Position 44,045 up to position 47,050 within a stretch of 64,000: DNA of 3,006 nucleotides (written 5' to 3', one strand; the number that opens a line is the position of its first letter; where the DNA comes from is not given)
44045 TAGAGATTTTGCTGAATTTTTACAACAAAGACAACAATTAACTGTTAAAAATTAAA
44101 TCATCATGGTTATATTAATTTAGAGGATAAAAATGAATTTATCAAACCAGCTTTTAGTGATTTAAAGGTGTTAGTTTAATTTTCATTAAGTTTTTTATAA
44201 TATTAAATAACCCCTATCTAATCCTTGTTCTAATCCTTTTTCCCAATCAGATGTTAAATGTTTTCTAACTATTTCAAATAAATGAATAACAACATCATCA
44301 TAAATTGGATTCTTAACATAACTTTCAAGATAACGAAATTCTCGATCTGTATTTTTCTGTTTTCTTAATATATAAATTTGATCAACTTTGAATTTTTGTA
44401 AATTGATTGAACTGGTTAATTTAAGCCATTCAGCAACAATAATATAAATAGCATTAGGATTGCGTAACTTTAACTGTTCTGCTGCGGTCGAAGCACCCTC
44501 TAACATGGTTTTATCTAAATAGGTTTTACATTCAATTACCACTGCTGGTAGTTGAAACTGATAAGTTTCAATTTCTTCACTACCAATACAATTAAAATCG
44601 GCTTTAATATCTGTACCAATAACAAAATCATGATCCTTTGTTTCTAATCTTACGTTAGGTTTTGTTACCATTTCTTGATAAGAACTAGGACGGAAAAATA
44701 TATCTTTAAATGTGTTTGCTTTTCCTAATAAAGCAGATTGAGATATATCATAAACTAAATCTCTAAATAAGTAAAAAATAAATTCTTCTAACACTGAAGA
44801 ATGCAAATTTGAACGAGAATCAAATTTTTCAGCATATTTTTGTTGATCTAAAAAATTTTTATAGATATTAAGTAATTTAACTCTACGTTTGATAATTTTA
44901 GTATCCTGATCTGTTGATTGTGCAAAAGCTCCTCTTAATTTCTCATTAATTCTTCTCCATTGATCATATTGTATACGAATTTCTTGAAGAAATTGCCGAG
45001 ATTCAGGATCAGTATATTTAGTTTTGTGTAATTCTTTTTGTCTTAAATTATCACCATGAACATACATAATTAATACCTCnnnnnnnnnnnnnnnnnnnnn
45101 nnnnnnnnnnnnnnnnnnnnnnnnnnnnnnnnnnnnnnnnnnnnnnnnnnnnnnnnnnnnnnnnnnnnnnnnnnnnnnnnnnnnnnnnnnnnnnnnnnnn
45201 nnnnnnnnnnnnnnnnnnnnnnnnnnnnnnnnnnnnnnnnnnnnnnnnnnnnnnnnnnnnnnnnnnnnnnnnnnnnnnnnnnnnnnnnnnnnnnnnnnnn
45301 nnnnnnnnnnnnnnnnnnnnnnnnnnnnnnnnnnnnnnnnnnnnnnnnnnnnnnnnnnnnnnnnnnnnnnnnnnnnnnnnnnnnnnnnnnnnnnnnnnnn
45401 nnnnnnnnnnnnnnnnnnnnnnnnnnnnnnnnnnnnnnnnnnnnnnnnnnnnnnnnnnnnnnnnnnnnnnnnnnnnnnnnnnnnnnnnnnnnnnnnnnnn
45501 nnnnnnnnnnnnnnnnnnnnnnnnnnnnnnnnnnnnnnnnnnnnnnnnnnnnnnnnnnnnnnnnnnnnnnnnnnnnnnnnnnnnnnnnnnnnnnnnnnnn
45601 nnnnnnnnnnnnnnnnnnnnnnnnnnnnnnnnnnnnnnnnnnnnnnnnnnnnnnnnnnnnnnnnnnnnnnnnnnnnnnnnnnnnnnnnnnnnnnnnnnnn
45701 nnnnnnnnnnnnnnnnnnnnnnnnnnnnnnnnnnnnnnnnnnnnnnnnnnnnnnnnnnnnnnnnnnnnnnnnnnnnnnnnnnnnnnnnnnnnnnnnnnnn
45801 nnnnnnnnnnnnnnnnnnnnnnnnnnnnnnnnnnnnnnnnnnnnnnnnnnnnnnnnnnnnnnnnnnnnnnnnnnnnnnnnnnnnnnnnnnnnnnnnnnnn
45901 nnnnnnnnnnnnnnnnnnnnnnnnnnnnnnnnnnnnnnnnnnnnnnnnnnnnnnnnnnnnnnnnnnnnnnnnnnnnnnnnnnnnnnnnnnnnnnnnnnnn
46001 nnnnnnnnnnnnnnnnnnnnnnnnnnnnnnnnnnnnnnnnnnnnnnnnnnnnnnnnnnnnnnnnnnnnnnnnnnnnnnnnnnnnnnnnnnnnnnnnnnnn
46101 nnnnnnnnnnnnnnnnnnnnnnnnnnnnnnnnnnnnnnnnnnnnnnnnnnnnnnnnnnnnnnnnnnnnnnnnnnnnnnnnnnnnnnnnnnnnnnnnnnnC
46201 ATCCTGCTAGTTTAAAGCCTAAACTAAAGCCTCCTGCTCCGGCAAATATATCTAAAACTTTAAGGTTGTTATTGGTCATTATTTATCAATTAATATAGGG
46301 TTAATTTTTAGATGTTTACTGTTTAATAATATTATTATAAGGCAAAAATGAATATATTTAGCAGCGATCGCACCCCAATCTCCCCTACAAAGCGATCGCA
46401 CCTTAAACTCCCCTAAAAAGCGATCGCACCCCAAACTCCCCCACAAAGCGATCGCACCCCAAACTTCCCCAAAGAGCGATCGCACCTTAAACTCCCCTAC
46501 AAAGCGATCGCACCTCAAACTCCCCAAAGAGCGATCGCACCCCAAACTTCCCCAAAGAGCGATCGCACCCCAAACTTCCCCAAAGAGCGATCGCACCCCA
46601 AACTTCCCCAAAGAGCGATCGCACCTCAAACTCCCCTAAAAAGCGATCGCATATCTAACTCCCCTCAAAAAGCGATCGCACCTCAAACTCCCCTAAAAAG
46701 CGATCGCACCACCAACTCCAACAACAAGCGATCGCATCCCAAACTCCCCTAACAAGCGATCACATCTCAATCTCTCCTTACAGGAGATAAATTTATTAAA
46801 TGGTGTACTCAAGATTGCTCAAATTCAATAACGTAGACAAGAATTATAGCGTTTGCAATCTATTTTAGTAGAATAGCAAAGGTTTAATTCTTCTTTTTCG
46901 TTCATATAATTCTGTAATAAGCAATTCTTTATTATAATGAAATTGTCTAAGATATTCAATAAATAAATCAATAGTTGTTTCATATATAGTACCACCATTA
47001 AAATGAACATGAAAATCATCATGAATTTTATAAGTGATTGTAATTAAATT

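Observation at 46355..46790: Fifteen-unit 28-bp minisatellite, each unit carrying HIP1, directly upstream of the m5C methyltransferase gene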

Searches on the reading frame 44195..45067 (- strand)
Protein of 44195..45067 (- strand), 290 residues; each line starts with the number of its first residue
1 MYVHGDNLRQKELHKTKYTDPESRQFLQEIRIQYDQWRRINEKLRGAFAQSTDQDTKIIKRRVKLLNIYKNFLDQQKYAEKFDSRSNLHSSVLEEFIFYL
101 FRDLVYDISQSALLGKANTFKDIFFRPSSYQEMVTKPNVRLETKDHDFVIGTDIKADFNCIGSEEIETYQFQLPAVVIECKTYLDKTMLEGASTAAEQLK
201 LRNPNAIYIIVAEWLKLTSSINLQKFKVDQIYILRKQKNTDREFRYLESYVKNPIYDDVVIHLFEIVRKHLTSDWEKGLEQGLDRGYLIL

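Call 6: search_protein_families(library=pfam, proteins=[window:44195-45067:-], max_evalue=0.01)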
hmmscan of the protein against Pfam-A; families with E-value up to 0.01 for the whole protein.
window:44195-45067:- (290 aa): 1 family
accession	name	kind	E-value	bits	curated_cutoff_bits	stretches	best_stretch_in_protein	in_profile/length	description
PF09549.16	RE_Bpu10I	-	5.4e-30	105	25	1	88-269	4-200/218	Bpu10I restriction endonuclease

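Call 34: search_protein_families(library=ncbifam, proteins=[window:44195-45067:-], max_evalue=0.1)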
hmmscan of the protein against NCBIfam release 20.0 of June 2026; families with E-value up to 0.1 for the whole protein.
window:44195-45067:- (290 aa): 0 families

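Call 35: search_protein_families(library=padloc, proteins=[window:44195-45067:-], max_evalue=0.1)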
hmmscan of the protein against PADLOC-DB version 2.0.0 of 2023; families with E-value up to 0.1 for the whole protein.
window:44195-45067:- (290 aa): 2 families
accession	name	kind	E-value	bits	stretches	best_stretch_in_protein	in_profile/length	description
PDLC01495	PD_DExK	-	0.0055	14.4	1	144-200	66-121/123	"CAS-I,CAS-II,CAS-III,CAS-IV,CAS-V,CAS-VI; associated"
PDLC04459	PDC-M15A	-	0.015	13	1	26-80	157-212/231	-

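Call 45: search_solved_structures(query=window:44195-45067:-, max_evalue=0.01, show_alignments=1)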
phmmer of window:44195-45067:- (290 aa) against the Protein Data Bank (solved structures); distinct sequences matched with E-value up to 0.01: 2.
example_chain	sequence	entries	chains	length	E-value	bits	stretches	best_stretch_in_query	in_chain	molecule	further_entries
6eg7_A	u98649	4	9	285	6.7e-32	114.4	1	2-277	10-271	BbvCI endonuclease subunit 2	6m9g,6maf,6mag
6maf_A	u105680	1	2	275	2.7e-10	43.5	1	62-243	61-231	BbvCI endonuclease subunit 1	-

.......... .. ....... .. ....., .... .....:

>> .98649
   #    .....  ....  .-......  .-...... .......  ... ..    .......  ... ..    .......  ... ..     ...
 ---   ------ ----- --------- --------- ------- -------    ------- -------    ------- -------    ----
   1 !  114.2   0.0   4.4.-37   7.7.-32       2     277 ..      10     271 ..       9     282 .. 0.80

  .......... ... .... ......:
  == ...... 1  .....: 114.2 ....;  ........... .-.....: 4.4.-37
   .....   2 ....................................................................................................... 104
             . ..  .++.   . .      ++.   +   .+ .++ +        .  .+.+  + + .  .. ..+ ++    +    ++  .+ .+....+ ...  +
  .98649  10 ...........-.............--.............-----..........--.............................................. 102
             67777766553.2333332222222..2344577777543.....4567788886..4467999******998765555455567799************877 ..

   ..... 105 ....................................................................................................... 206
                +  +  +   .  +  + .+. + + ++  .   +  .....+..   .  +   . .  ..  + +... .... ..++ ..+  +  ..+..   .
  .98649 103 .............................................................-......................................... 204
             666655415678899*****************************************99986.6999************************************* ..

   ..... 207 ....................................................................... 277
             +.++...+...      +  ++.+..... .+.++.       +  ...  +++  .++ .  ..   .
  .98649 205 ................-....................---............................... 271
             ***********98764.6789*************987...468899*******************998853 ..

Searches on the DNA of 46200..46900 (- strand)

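Call 70: search_dna_similar(query=window:46355-46790:-, collection=plasmids, mode=distant, max_rows=25)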
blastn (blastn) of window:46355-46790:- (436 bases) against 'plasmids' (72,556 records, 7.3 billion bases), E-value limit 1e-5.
No match.

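Call 83: search_rna_families(source=window, start=46200, end=46900, threshold=evalue, max_evalue=1)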
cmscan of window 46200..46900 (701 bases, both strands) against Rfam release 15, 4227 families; matches with E-value up to 1: 0.
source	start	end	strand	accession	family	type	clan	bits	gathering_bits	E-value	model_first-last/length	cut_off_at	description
